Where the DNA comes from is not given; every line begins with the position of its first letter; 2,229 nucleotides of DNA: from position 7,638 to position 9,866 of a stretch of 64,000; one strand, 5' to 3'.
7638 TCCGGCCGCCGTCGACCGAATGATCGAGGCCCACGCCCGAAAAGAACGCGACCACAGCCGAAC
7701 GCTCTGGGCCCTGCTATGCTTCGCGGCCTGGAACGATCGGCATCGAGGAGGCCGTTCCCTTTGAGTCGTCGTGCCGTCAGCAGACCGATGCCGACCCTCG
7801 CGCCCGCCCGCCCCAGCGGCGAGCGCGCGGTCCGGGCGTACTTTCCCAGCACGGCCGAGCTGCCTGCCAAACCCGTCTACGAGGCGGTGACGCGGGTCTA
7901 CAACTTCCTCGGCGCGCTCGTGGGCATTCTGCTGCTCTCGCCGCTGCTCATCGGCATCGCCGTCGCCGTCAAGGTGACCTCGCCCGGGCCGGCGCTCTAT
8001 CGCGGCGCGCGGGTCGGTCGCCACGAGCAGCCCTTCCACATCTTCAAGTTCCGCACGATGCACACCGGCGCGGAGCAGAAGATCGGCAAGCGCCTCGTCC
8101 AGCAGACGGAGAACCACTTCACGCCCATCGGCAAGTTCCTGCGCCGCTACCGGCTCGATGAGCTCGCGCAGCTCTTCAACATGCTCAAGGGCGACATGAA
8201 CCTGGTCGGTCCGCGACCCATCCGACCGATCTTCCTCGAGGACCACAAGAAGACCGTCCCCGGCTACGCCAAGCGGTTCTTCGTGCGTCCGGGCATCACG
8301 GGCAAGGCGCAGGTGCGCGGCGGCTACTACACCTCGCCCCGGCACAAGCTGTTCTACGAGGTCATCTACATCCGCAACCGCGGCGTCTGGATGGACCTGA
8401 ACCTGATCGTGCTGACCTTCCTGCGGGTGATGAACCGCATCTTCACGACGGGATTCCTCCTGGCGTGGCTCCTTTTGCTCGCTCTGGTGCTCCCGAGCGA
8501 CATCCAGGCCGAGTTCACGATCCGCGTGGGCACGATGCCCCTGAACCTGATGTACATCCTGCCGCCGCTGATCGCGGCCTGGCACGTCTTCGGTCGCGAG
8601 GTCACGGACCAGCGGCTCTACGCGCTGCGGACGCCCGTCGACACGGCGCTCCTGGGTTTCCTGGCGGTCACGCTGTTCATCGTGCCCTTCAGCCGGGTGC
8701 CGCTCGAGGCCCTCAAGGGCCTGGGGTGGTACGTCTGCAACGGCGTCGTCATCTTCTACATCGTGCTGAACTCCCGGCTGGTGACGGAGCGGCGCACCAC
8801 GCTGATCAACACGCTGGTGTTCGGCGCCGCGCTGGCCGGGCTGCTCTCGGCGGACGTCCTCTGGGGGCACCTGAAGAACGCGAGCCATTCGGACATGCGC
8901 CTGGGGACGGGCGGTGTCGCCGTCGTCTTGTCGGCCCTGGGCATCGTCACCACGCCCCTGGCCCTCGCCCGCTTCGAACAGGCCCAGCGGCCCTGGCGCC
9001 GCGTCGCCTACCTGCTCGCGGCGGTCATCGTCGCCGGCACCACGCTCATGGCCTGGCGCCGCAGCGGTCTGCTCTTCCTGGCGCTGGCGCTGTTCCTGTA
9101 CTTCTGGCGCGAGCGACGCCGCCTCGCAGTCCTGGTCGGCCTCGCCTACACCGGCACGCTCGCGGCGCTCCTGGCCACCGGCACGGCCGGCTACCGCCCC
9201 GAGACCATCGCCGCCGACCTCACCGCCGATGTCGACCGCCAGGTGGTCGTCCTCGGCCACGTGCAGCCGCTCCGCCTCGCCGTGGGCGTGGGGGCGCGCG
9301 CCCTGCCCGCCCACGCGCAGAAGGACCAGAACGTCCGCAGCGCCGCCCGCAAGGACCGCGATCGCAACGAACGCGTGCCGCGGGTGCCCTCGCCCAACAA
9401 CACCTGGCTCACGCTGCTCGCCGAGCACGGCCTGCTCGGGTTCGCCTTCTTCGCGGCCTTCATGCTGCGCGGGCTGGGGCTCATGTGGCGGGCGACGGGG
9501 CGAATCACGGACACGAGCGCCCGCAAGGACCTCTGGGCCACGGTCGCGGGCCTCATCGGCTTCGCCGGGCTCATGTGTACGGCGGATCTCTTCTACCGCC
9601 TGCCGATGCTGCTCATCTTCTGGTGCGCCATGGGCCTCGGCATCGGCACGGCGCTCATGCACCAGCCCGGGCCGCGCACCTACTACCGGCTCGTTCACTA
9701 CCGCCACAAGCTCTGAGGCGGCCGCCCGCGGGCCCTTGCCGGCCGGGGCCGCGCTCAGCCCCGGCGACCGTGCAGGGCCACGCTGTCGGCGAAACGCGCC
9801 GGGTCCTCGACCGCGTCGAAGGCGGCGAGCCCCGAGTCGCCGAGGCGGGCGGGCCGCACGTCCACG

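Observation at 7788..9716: Phosphoglycosyl transferase domain fused to a Wzy_C/O-antigen-ligase-like polytopic domain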

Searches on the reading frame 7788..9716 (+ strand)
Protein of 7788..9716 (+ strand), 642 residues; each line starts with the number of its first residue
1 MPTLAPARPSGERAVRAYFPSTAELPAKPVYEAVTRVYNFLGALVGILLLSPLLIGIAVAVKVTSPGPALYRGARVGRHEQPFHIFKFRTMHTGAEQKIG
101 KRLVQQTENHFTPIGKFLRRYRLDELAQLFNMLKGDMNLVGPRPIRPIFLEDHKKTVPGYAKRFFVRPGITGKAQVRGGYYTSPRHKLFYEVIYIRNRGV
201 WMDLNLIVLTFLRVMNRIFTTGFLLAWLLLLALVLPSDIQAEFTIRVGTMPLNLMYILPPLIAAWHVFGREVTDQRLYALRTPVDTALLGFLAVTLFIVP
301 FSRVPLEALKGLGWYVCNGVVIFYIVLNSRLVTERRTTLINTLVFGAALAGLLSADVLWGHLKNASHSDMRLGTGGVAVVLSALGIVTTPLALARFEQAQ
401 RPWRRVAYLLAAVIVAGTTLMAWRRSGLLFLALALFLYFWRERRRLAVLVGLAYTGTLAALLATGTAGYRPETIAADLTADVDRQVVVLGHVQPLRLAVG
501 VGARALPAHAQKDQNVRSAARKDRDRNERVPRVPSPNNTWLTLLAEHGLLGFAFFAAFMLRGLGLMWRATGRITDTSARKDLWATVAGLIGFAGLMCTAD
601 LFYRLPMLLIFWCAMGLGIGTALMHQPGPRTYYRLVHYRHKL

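Call 4: search_protein_families(library=pfam, proteins=[window:7788-9716:+], max_evalue=0.01)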
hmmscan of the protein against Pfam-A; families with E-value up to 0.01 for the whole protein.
window:7788-9716:+ (642 aa): 2 families
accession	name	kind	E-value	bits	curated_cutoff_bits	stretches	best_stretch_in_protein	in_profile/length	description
PF02397.22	Bac_transf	-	3.9e-54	183.3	27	1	36-215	2-178/179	Bacterial sugar transferase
PF04932.20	Wzy_C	-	0.0089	16.3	31.7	1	410-556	1-149/149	O-Antigen ligase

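Call 6: search_protein_families(library=ncbifam, proteins=[window:7788-9716:+], max_evalue=0.01)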
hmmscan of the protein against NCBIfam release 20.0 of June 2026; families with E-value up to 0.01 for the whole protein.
window:7788-9716:+ (642 aa): 11 families
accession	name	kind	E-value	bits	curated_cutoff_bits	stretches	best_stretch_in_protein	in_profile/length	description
TIGR03025.1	EPS_sugtrans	subfamily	4.4e-66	223.9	295.55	1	24-216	247-440/445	exopolysaccharide biosynthesis polyprenyl glycosylphosphotransferase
TIGR03023.1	WcaJ_sugtrans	equivalog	8.6e-59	200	410.75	1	24-215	252-447/453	undecaprenyl-phosphate glucose phosphotransferase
TIGR03013.1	EpsB_2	subfamily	5e-54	184.1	393.35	1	32-212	252-434/443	TIGR03013 family XrtA/PEP-CTERM system glycosyltransferase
TIGR03022.1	WbaP_sugtrans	subfamily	9.4e-42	143.8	403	1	28-217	252-452/456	undecaprenyl-phosphate galactose phosphotransferase WbaP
NF007518.0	PRK10124.1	equivalog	1.9e-39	135.7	684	1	30-213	269-456/464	undecaprenyl-phosphate glucose phosphotransferase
NF050817.1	PolSacchBiosHfsE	equivalog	3.5e-35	121.6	750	1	34-211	271-456/467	polysaccharide biosynthesis protein HfsE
NF041877.1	EPS_EpsZ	equivalog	4.8e-35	121.1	800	1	6-211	237-449/459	exopolysaccharide biosynthesis polyisoprenyl-phosphate hexose-1-phosphate transferase EpsZ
NF052601.1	undeca_RfbP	equivalog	1.2e-33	116.4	330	1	32-212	42-233/244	undecaprenyl-phosphate galactose phosphotransferase family protein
NF011751.0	PRK15204.1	equivalog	3.8e-25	88.4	907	1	33-216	278-471/476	undecaprenyl-phosphate galactose phosphotransferase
NF045514.1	glycotran_HepC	equivalog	2e-23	82.9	140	1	28-145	110-212/220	heterocyst development glycosyltransferase HepC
TIGR03097.1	PEP_O_lig_1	hypoth_equivalog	0.00073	18.5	188.1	1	386-594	175-380/408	putative O-glycosylation ligase, exosortase A system-associated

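Call 8: find_homologous_proteins(query=window:7788-9716:+, max_evalue=0.00001)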
Query window:7788-9716:+ (642 aa): 190 proteins with E <= 0.00001 among 8000 candidates; the best 120 are listed.
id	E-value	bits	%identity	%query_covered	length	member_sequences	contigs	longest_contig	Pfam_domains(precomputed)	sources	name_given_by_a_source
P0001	0.0e+0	1399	97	100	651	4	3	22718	PF02397.23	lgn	-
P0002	0.0e+0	1056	76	98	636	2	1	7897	PF02397.23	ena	-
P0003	1.4e-295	1000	72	99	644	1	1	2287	PF02397.23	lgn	-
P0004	1.5e-291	987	70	100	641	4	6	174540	PF02397.23,PF04932.21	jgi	jgi:lipopolysaccharide/colanic/teichoic acid biosynthesis glycosyltransferase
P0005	2.2e-288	977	70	100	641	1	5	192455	PF02397.23,PF04932.21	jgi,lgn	jgi:lipopolysaccharide/colanic/teichoic acid biosynthesis glycosyltransferase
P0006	3.7e-288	976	71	100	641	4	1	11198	PF02397.23,PF04932.21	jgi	jgi:lipopolysaccharide/colanic/teichoic acid biosynthesis glycosyltransferase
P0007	1.0e-271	921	66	99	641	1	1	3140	PF02397.23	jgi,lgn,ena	-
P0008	9.4e-265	898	66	100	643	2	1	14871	PF02397.23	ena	-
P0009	5.6e-262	889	67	99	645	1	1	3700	PF02397.23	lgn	-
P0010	2.1e-253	861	70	87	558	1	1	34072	PF02397.23,PF04932.21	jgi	jgi:hypothetical protein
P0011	1.6e-246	838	61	98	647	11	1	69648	PF02397.23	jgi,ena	jgi:lipopolysaccharide/colanic/teichoic acid biosynthesis glycosyltransferase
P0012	3.5e-239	814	61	97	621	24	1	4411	PF02397.23,PF04932.21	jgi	-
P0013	1.3e-238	812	62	97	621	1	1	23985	PF02397.23,PF04932.21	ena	-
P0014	1.5e-228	779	57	100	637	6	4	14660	PF02397.23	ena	-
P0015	4.0e-227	774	90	60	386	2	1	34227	PF04932.21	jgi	jgi:MFS family permease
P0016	5.1e-227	774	60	97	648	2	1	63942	PF02397.23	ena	-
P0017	8.5e-223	760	58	97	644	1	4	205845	PF02397.23,PF04932.21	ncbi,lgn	-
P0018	2.7e-220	752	58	98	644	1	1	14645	PF02397.23,PF04932.21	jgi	jgi:lipopolysaccharide/colanic/teichoic acid biosynthesis glycosyltransferase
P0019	1.1e-219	750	58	97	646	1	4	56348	PF02397.23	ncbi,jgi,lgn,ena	-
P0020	2.0e-218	745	56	100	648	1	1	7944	PF02397.23,PF04932.21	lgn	-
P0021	1.0e-217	743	56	100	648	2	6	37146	PF02397.23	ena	-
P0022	3.6e-217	741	58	97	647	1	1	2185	PF02397.23,PF04932.21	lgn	-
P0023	2.1e-212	726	55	98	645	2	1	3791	PF02397.23,PF04932.21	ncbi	-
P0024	4.2e-208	711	54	97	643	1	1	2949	PF02397.23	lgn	-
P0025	6.9e-208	711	55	97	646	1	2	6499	PF02397.23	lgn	-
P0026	4.7e-205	701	54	99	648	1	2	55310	PF02397.23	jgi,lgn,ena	jgi:lipopolysaccharide/colanic/teichoic acid biosynthesis glycosyltransferase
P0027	4.2e-201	688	56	91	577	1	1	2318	PF02397.23,PF04932.21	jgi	jgi:lipopolysaccharide/colanic/teichoic acid biosynthesis glycosyltransferase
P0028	4.3e-200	685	53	97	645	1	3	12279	PF02397.23,PF04932.21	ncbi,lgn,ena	-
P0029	8.5e-196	671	53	99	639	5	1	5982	PF02397.23,PF04932.21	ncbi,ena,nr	ncbi:MAG: sugar transferase [Myxococcales bacterium]|nr:sugar transferase [Myxococcales bacterium]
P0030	1.4e-195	670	54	97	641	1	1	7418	PF02397.23,PF04932.21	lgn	-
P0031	1.1e-192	660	52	99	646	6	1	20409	PF02397.23,PF04932.21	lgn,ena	-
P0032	4.8e-189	648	49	99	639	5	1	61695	PF02397.23,PF04932.21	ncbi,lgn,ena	-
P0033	8.6e-189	648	52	98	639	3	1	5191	PF02397.23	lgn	-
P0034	2.4e-187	643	52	97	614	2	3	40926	PF02397.23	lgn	-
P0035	1.8e-186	640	51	99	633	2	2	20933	PF02397.23,PF04932.21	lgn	-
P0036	5.8e-186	638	52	98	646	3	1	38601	PF02397.23,PF04932.21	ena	-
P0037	8.1e-186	638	50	100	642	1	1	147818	PF02397.23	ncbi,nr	ncbi:MAG: sugar transferase [Myxococcales bacterium]|nr:sugar transferase [Myxococcales bacterium]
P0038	2.3e-184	633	52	99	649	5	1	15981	PF02397.23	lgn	-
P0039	7.4e-180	618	49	97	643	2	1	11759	PF02397.23,PF04932.21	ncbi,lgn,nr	ncbi:sugar transferase [Myxococcota bacterium]|nr:sugar transferase [Myxococcota bacterium]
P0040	3.8e-173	596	48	97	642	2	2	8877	PF02397.23,PF04932.21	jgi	-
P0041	9.5e-173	595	50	97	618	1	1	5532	PF02397.23,PF04932.21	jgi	jgi:lipopolysaccharide/colanic/teichoic acid biosynthesis glycosyltransferase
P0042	2.8e-172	593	49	98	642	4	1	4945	PF02397.23,PF04932.21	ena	-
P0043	1.5e-170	587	47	97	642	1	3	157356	PF02397.23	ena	-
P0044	4.4e-164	566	47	99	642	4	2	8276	PF02397.23,PF04932.21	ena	-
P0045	3.1e-163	563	45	98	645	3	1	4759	PF02397.23,PF04932.21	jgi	jgi:lipopolysaccharide/colanic/teichoic acid biosynthesis glycosyltransferase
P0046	4.5e-163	563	45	99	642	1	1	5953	PF02397.23,PF04932.21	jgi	jgi:lipopolysaccharide/colanic/teichoic acid biosynthesis glycosyltransferase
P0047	8.9e-159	548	46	98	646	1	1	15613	PF02397.23,PF04932.21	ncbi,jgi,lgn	-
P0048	2.1e-158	547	46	99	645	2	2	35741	PF02397.23,PF04932.21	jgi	-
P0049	1.5e-157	544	45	97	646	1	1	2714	PF02397.23,PF04932.21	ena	-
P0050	5.0e-157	543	46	97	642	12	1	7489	PF02397.23,PF04932.21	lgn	-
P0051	2.4e-156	540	46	98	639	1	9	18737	PF02397.23,PF04932.21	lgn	-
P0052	1.2e-154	535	46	96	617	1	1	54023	PF02397.23,PF04932.21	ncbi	-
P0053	1.6e-154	534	43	99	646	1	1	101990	PF02397.23,PF04932.21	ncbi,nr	ncbi:MAG: sugar transferase [Myxococcota bacterium]|nr:sugar transferase [Myxococcota bacterium]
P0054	1.7e-154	534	44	97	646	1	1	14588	PF02397.23,PF04932.21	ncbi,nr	ncbi:MAG: sugar transferase [Myxococcota bacterium]|nr:sugar transferase [Myxococcota bacterium]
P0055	2.4e-153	530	47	98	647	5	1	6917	PF02397.23,PF04932.21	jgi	-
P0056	5.2e-152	526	47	98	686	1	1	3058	PF02397.23,PF04932.21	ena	-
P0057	4.4e-151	523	46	99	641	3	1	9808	PF02397.23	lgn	-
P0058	1.2e-150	522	46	99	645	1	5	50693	PF02397.23,PF04932.21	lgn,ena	-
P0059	2.3e-146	507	44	99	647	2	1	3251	PF02397.23,PF04932.21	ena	-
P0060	2.2e-128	448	43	98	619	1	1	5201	PF02397.23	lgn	-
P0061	8.7e-127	443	40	96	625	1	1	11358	PF02397.23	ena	-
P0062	2.4e-123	431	39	97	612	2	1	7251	PF02397.23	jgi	jgi:lipopolysaccharide/colanic/teichoic acid biosynthesis glycosyltransferase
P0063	3.5e-120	421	42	95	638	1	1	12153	PF02397.23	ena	-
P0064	3.6e-119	418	40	98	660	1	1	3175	PF02397.23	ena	-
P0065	6.5e-117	410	55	48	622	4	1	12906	PF02397.23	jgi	-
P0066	3.8e-112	394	37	98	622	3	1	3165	PF02397.23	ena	-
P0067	4.4e-110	388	35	96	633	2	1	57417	PF02397.23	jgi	jgi:lipopolysaccharide/colanic/teichoic acid biosynthesis glycosyltransferase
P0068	9.0e-110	386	38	95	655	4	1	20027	PF02397.23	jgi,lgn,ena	-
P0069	9.5e-110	386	39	96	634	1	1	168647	PF02397.23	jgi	-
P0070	4.1e-109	384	38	95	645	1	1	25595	PF02397.23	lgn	-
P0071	4.8e-108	381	36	99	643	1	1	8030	PF02397.23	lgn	-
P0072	5.3e-107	377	38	96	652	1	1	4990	PF02397.23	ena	-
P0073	1.4e-104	369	38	88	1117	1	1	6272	PF23198.2,PF02397.23,PF00990.27,PF00072.31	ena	-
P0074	5.0e-99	351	46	58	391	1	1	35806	PF02397.23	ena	-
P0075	5.7e-96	341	34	98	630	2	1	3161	PF02397.23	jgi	-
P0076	1.2e-94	337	36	94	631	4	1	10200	PF02397.23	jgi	jgi:lipopolysaccharide/colanic/teichoic acid biosynthesis glycosyltransferase/O-antigen ligase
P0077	1.2e-92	330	42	72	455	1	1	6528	PF02397.23,PF04932.21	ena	-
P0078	1.0e-90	324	34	95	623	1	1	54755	PF02397.23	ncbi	-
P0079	4.3e-90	321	33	90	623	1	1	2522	PF02397.23,PF04932.21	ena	-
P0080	4.8e-90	321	35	90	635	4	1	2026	PF02397.23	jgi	jgi:lipopolysaccharide/colanic/teichoic acid biosynthesis glycosyltransferase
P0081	1.7e-89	319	34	90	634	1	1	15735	PF02397.23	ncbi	-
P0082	3.8e-89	318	34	92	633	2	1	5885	PF02397.23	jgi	jgi:lipopolysaccharide/colanic/teichoic acid biosynthesis glycosyltransferase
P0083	3.3e-88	315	35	95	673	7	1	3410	PF02397.23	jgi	jgi:lipopolysaccharide/colanic/teichoic acid biosynthesis glycosyltransferase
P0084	4.5e-88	315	33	96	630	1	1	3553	PF02397.23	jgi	-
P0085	4.8e-88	315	32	89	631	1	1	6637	PF02397.23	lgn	-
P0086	5.7e-88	314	34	94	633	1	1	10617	PF02397.23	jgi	jgi:lipopolysaccharide/colanic/teichoic acid biosynthesis glycosyltransferase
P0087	5.9e-88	314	34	90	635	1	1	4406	PF02397.23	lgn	-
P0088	1.1e-87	314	35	91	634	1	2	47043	PF02397.23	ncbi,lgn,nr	ncbi:MAG TPA: sugar transferase [Candidatus Limnocylindria bacterium]|nr:sugar transferase [Candidat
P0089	1.6e-87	313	34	95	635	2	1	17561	PF02397.23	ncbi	-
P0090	1.4e-86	310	35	90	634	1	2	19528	PF02397.23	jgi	jgi:lipopolysaccharide/colanic/teichoic acid biosynthesis glycosyltransferase/O-antigen ligase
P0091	3.9e-86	308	36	94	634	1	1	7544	PF02397.23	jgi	jgi:lipopolysaccharide/colanic/teichoic acid biosynthesis glycosyltransferase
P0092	4.0e-86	308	33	92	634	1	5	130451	PF02397.23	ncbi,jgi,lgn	jgi:lipopolysaccharide/colanic/teichoic acid biosynthesis glycosyltransferase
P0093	4.3e-86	308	33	93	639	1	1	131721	PF02397.23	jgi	jgi:lipopolysaccharide/colanic/teichoic acid biosynthesis glycosyltransferase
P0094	8.8e-86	307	34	94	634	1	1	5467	PF02397.23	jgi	jgi:lipopolysaccharide/colanic/teichoic acid biosynthesis glycosyltransferase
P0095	2.1e-85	306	33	96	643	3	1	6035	PF02397.23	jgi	jgi:lipopolysaccharide/colanic/teichoic acid biosynthesis glycosyltransferase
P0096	2.5e-85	306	32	90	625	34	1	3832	PF02397.23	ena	-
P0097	3.0e-85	305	35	87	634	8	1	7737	PF02397.23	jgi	jgi:lipopolysaccharide/colanic/teichoic acid biosynthesis glycosyltransferase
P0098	8.2e-85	304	39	85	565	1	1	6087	PF02397.23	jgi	jgi:hypothetical protein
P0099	1.0e-84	304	35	93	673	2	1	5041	PF02397.23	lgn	-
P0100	1.1e-84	304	34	96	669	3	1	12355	PF02397.23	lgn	-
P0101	2.3e-84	303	34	94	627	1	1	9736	PF02397.23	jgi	jgi:lipopolysaccharide/colanic/teichoic acid biosynthesis glycosyltransferase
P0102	5.9e-84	301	33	96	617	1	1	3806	PF02397.23,PF04932.21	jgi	jgi:lipopolysaccharide/colanic/teichoic acid biosynthesis glycosyltransferase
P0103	7.9e-83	297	34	94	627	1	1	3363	PF02397.23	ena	-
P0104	8.0e-83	297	33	92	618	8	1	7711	PF02397.23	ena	-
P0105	1.2e-82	297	34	94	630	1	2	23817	PF02397.23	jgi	jgi:lipopolysaccharide/colanic/teichoic acid biosynthesis glycosyltransferase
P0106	3.2e-82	295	34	90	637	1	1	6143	PF02397.23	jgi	jgi:lipopolysaccharide/colanic/teichoic acid biosynthesis glycosyltransferase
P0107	8.8e-82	294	34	91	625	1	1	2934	PF02397.23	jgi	jgi:lipopolysaccharide/colanic/teichoic acid biosynthesis glycosyltransferase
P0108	1.6e-81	293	33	97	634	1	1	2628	PF02397.23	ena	-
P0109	1.9e-81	293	33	97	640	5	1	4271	PF02397.23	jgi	jgi:lipopolysaccharide/colanic/teichoic acid biosynthesis glycosyltransferase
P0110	1.1e-79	287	33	89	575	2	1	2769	PF02397.23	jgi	jgi:lipopolysaccharide/colanic/teichoic acid biosynthesis glycosyltransferase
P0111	1.2e-79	287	37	71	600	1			PF02397.23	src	-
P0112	1.4e-78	283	35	83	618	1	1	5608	PF02397.23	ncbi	-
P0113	1.9e-78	283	34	88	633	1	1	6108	PF02397.23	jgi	-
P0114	2.6e-78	283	34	88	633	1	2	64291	PF02397.23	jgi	jgi:lipopolysaccharide/colanic/teichoic acid biosynthesis glycosyltransferase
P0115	1.5e-77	280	32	92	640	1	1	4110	PF02397.23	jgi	jgi:lipopolysaccharide/colanic/teichoic acid biosynthesis glycosyltransferase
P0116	6.9e-75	271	34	87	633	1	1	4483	PF02397.23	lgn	-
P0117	8.9e-74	268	32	94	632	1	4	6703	PF02397.23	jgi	jgi:lipopolysaccharide/colanic/teichoic acid biosynthesis glycosyltransferase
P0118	2.5e-73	266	32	98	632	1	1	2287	PF02397.23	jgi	jgi:lipopolysaccharide/colanic/teichoic acid biosynthesis glycosyltransferase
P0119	2.8e-73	266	33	92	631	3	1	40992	PF02397.23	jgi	jgi:lipopolysaccharide/colanic/teichoic acid biosynthesis glycosyltransferase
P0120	4.8e-72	262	32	93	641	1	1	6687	PF02397.23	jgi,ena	-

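Call 22: search_solved_structures(query=A1, max_evalue=1, show_alignments=2)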
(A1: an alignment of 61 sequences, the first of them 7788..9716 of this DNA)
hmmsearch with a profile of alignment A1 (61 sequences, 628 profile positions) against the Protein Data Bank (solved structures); distinct sequences matched with E-value up to 1: 9.
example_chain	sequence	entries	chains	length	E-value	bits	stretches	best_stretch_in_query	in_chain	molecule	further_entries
30us_A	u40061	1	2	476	3.5e-42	148.1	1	25-213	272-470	UDP-Gal::undecaprenolphosphate Gal-1-P transferase WbaP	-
30wc_A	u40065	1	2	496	4.2e-42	147.8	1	25-213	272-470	Undecaprenyl-phosphate galactose phosphotransferase WbaP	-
9s7s_A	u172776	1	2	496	4.5e-42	147.7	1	25-213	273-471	UDP-Gal::undecaprenolphosphate Gal-1-P transferase WbaP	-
9s8l_A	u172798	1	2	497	4.6e-42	147.7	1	25-213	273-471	UDP-Gal::undecaprenolphosphate Gal-1-P transferase WbaP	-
8e37_B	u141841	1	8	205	2.3e-41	145.3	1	29-215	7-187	N,N'-diacetylbacilliosaminyl-1-phosphate transferase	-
8g1n_A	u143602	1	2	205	3.5e-41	144.8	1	29-215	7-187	N,N'-diacetylbacilliosaminyl-1-phosphate transferase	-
8t53_A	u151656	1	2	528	5.5e-39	137.5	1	26-214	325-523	Undecaprenyl-phosphate galactose phosphotransferase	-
6qlz_A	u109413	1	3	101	0.047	15.5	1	486-561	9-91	E3 ubiquitin-protein ligase MYLIP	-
6qly_A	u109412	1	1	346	0.11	14.3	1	469-567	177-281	E3 ubiquitin-protein ligase MYLIP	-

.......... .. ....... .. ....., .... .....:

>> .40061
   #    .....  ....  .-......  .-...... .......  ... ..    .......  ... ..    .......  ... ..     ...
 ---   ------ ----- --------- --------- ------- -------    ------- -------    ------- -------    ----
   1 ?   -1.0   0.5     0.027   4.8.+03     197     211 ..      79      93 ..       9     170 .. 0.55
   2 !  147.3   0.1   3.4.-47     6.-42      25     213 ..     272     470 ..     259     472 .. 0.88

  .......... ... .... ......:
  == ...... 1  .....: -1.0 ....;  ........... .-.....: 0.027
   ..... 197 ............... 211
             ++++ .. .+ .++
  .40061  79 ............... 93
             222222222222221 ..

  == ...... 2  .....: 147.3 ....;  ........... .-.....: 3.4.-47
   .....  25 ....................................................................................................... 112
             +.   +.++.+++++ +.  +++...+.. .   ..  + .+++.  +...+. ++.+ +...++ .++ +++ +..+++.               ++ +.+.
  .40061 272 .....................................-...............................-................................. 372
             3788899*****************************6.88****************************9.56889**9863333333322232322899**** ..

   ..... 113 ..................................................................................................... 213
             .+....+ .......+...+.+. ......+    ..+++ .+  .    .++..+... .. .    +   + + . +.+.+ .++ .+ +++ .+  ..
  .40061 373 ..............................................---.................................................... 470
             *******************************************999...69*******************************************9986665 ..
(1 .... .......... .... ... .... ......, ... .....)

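Call 23: find_encoding_contigs(protein=window:7788-9716:+, flank=10000, max_places=4)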
Protein window:7788-9716:+ (642 aa): no gene with exactly this product is on record in the collection.
